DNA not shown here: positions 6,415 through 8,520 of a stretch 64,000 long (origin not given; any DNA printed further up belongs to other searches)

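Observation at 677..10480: Type I R-M (hsdRMS) and a Gabija-like OLD-nuclease/UvrD-helicase pair arranged as one contiguous, translationally coupled operon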

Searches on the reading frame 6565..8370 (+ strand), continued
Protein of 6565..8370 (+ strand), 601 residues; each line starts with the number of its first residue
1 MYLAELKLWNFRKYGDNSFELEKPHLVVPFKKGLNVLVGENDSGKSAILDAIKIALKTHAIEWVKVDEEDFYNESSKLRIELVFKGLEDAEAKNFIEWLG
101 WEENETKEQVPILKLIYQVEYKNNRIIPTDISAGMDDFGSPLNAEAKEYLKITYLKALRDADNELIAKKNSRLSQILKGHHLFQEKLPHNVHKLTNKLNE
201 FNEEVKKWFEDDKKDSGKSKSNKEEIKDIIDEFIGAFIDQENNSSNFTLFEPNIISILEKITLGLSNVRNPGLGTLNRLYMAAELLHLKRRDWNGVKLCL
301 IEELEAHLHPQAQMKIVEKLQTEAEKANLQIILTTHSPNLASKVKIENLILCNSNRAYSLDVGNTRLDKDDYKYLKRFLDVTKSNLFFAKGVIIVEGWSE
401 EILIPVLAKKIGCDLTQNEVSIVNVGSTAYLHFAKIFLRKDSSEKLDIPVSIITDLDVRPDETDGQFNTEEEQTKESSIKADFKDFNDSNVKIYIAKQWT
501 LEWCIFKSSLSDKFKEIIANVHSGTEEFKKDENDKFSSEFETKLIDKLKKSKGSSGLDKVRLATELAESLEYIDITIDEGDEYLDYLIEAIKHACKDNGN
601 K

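Call 38: find_encoding_contigs(protein=P0124, flank=10000, max_places=2)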
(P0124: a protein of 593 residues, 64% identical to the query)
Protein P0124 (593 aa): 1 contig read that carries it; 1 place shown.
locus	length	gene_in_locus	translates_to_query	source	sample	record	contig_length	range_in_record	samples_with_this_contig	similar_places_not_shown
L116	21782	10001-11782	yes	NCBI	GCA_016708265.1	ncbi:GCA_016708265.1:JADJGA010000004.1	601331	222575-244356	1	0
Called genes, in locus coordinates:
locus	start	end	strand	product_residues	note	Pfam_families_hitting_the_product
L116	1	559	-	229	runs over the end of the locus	-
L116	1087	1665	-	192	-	PF00899:ThiF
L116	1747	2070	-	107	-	PF01934:HepT-like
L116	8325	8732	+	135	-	PF13366:PDDEXK_3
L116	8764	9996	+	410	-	PF01420:Methylase_S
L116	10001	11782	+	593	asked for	PF02463:SMC_N (weak), PF13175:AAA_15, PF13476:AAA_23 (weak), PF11398:DUF2813 (faint), PF13304:AAA_21, PF20469:OLD-like_TOPRIM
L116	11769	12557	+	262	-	PF00580:UvrD-helicase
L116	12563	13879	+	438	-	-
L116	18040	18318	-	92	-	-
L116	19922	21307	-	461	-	-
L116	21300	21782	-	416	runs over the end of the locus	-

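Call 44: find_encoding_contigs(protein=P0127, flank=10000, max_places=2)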
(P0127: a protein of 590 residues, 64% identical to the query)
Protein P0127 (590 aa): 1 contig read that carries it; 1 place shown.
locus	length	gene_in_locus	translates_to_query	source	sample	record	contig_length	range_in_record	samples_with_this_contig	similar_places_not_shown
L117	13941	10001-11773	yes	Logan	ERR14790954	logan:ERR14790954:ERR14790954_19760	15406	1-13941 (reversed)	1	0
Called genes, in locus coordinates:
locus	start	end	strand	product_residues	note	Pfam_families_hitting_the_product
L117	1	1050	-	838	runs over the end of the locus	?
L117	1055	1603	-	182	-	-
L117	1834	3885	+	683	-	PF28559:TPR_SusR (faint), PF13176:TPR_7 (faint), PF07719:TPR_2 (faint), PF00515:TPR_1 (faint), PF13181:TPR_8 (faint), PF13424:TPR_12 (weak), PF07568:HisKA_2, PF02518:HATPase_c (weak), +4 more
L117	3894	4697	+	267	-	PF00072:Response_reg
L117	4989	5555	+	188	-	-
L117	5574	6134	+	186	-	PF13505:OMP_b-brl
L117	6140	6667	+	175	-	-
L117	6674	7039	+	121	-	-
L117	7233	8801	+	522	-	PF12161:HsdM_N, PF02384:N6_Mtase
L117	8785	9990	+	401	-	PF01420:Methylase_S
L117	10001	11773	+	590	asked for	PF02463:SMC_N (weak), PF13175:AAA_15, PF13476:AAA_23, PF11398:DUF2813 (faint), PF13175:AAA_15, PF13304:AAA_21, PF20469:OLD-like_TOPRIM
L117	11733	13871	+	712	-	PF00580:UvrD-helicase, PF13245:AAA_19 (weak)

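Call 45: find_encoding_contigs(protein=P0129, flank=10000, max_places=2)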
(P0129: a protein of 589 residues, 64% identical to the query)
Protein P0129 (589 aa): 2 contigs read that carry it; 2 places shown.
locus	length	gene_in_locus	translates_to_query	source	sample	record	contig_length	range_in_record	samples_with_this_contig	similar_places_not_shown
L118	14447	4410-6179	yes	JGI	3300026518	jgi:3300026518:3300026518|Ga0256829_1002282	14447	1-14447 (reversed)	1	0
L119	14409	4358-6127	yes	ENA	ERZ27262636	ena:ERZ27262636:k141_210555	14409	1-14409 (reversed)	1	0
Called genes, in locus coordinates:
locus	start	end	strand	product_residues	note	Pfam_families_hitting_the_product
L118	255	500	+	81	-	PF02604:PhdYeFM_antitox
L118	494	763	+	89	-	PF05016:ParE_toxin (weak), PF06769:YoeB_toxin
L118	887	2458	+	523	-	PF12161:HsdM_N, PF02384:N6_Mtase, PF07669:Eco57I (weak)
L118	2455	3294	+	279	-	PF04383:KilA-N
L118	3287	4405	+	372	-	PF01420:Methylase_S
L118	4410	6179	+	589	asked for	PF02463:SMC_N, PF13175:AAA_15, PF13476:AAA_23, PF13555:AAA_29 (weak), PF11398:DUF2813, PF13304:AAA_21, PF20469:OLD-like_TOPRIM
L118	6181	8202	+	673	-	PF00580:UvrD-helicase, PF13245:AAA_19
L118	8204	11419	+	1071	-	PF04313:HSDR_N, PF04851:ResIII, PF18766:SWI2_SNF2, PF22679:T1R_D3-like, PF11867:T1RH-like_C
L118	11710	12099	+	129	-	PF21247:Fic-like_C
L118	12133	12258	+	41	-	-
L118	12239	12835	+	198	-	PF02661:Fic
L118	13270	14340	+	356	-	PF00665:rve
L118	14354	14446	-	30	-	?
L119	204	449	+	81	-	PF02604:PhdYeFM_antitox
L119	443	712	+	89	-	PF05016:ParE_toxin (weak), PF06769:YoeB_toxin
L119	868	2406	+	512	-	PF12161:HsdM_N, PF02384:N6_Mtase, PF07669:Eco57I (weak)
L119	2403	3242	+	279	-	PF04383:KilA-N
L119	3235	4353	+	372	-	PF01420:Methylase_S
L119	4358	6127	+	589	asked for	PF02463:SMC_N, PF13175:AAA_15, PF13476:AAA_23, PF13555:AAA_29 (weak), PF11398:DUF2813, PF13304:AAA_21, PF20469:OLD-like_TOPRIM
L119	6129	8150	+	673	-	PF00580:UvrD-helicase, PF13245:AAA_19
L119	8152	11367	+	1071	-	PF04313:HSDR_N, PF04851:ResIII, PF18766:SWI2_SNF2, PF22679:T1R_D3-like, PF11867:T1RH-like_C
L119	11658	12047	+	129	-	PF21247:Fic-like_C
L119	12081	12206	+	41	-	-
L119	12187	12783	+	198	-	PF02661:Fic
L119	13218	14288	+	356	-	PF00665:rve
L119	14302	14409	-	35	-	?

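Call 53: find_encoding_contigs(protein=P0149, flank=10000, max_places=1)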
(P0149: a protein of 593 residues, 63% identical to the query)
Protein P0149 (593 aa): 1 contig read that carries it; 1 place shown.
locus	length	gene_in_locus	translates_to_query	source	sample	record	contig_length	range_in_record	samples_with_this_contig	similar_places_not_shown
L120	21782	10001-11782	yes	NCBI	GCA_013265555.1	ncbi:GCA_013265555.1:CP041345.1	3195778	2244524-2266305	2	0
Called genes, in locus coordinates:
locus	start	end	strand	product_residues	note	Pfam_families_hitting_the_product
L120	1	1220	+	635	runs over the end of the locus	PF00270:DEAD, PF04851:ResIII (faint), PF00271:Helicase_C, PF16124:RecQ_Zn_bind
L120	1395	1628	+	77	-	-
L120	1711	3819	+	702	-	PF17191:RecG_wedge, PF01336:tRNA_anti-codon (faint), PF00270:DEAD, PF04851:ResIII, PF00271:Helicase_C, PF19833:RecG_dom3_C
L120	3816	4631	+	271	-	PF11306:DUF3108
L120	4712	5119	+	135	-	-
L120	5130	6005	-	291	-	PF04187:Cofac_haem_bdg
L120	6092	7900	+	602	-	PF00501:AMP-binding, PF23562:AMP-binding_C_3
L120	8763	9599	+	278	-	PF04383:KilA-N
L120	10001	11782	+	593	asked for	PF02463:SMC_N (weak), PF13175:AAA_15, PF13476:AAA_23 (weak), PF11398:DUF2813 (faint), PF13304:AAA_21, PF20469:OLD-like_TOPRIM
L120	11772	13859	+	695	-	PF00580:UvrD-helicase, PF13245:AAA_19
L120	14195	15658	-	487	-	PF00474:SSF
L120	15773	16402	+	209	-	PF21176:RecR_HhH, PF02132:RecR_ZnF, PF01751:Toprim, PF13662:Toprim_4, PF21175:RecR_C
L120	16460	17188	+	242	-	PF14559:TPR_19 (weak), PF25064:ARM_TT21_5th (weak), PF13432:TPR_16, PF13424:TPR_12 (weak), PF00515:TPR_1, PF07719:TPR_2 (weak), PF13414:TPR_11, PF13432:TPR_16, +17 more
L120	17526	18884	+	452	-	PF13428:TPR_14 (faint), PF14559:TPR_19 (faint), PF07676:PD40 (weak)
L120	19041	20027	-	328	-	PF11751:PorP_SprF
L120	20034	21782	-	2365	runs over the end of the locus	PF18911:PKD_4, PF00801:PKD (weak), PF18911:PKD_4, PF00801:PKD, PF18911:PKD_4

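Call 54: find_encoding_contigs(protein=P0138, flank=10000, max_places=1)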
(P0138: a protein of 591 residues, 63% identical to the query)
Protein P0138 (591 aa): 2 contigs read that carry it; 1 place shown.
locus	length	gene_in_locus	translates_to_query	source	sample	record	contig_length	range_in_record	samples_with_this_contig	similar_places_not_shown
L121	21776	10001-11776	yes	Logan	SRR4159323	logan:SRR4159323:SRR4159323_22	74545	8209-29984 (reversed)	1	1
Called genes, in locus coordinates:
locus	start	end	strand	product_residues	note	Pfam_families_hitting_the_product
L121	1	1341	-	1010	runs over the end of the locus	PF01935:DUF87 (weak), PF10412:TrwB_AAD_bind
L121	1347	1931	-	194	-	-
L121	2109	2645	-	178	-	-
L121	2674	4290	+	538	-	PF07568:HisKA_2, PF02518:HATPase_c (weak)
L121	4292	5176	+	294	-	PF00072:Response_reg, PF04397:LytTR (faint)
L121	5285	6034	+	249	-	-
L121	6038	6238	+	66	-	-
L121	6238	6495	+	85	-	-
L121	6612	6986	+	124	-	-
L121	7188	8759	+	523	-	PF12161:HsdM_N, PF02384:N6_Mtase, PF07669:Eco57I (weak)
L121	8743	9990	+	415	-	PF01420:Methylase_S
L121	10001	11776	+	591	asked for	PF02463:SMC_N (weak), PF13175:AAA_15, PF13476:AAA_23, PF11398:DUF2813 (faint), PF13304:AAA_21, PF20469:OLD-like_TOPRIM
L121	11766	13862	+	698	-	PF00580:UvrD-helicase, PF13245:AAA_19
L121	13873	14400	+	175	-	-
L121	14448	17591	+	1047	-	PF04313:HSDR_N, PF04851:ResIII, PF18766:SWI2_SNF2, PF22679:T1R_D3-like, PF11867:T1RH-like_C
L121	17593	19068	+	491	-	PF11074:DUF2779, PF13482:RNase_H_2 (weak)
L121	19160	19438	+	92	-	-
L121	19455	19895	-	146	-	-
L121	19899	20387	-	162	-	-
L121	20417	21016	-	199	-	-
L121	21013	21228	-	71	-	-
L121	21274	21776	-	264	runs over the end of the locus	PF02086:MethyltransfD12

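Call 56: search_protein_families(library=padloc, proteins=[L114:382-2343:+, L114:2350-4977:+, L115:13780-15144:+, L118:2455-3294:+, L121:13873-14400:+], max_evalue=0.001)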
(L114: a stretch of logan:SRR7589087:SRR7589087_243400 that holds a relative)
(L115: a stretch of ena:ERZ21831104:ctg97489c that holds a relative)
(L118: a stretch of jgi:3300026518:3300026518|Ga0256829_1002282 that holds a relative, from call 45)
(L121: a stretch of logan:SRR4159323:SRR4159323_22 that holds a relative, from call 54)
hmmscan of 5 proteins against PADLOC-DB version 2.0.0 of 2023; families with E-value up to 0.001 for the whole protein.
L114:382-2343:+ (653 aa): 92 families (the best 25 are shown)
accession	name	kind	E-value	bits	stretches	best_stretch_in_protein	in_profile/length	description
PDLC02979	AriA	-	2.1e-25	88.3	1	1-394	1-373/373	-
PDLC02358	Old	-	2.4e-24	84.1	2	346-509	281-436/578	Old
PDLC02980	AriA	-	1.2e-17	62.8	1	25-395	1-304/304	-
PDLC02915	ATPase-Toprim_I-B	-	3.1e-17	60.6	2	1-46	1-45/623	-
PDLC02981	AriAB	-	3.5e-16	57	2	341-537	322-509/694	-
PDLC02335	AbiLi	-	4.5e-16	56.8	1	3-420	50-264/326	AbiLi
PDLC00067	GajA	-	4.6e-16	56.4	2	334-590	286-523/604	AAA ATPase domain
PDLC04175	HEC-01A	-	1.8e-14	51.6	2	2-61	5-63/363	-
PDLC00271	PtuA1|PtuA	-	3.1e-13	48.1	2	349-419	278-347/421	AAA ATPase domain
PDLC03878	NsnB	-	4.2e-13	47.8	1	3-415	2-298/345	-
PDLC00063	GajA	-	8.8e-13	45.7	2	1-60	1-58/679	AAA ATPase domain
PDLC04135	mad3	-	2.1e-12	45.3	2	2-152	1-165/374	mads_3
PDLC02914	ATPase-Toprim_I-B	-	2.3e-12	44.8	2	1-124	1-78/443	-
PDLC00298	PtuA1|PtuA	-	4.6e-12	43.7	2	350-412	282-343/423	AAA ATPase domain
PDLC00278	PtuA1|PtuA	-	5.6e-12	43.7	2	348-415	286-352/436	AAA ATPase domain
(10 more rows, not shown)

L114:2350-4977:+ (875 aa): 4 families
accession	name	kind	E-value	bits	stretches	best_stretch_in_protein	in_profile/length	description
PDLC03650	REase_III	-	2.5e-75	252.5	1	52-443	47-454/898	Type III restriction enzyme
PDLC03653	REase_III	-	1e-73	246.9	2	203-460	251-519/883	Type III restriction enzyme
PDLC03647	REase_III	-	2.3e-17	60.5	2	59-269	83-268/989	Type III restriction enzyme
PDLC03648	REase_III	-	2.5e-12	43.8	1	214-469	135-409/871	Type III restriction enzyme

L115:13780-15144:+ (454 aa): 7 families
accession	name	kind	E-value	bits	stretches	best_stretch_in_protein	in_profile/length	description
PDLC02394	pAgo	-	1.5e-09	34.2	1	23-372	54-435/1121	-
PDLC02402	Aga_SIR2-PNTD1-PNTD2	-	1.9e-09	34.2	1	183-348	366-537/876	Class I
PDLC01850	CARF3--CARF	-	2.2e-06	25.7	1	392-443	143-194/209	-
PDLC01434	CasR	-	1.1e-05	23.4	1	394-445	128-176/191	"CAS-I,CAS-II,CAS-III,CAS-IV,CAS-V,CAS-VI; associated_signaling"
PDLC02418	Aga_SIR2-Kinase-PNTD1-PNTD2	-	8.5e-05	18.9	1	222-345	280-412/756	Class I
PDLC01268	CasR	-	0.00064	17.7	0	391-442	121-169/179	"CAS-I,CAS-II,CAS-III,CAS-IV,CAS-V,CAS-VI; associated_signaling"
PDLC01044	Csa3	-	0.0008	17.3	0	394-439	136-180/194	Type I-A associated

L118:2455-3294:+ (279 aa): 1 family
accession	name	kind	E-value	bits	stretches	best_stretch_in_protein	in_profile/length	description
PDLC04962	PDC-S22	-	1.6e-126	419.1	1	1-275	1-278/281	-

L121:13873-14400:+ (175 aa): 0 families
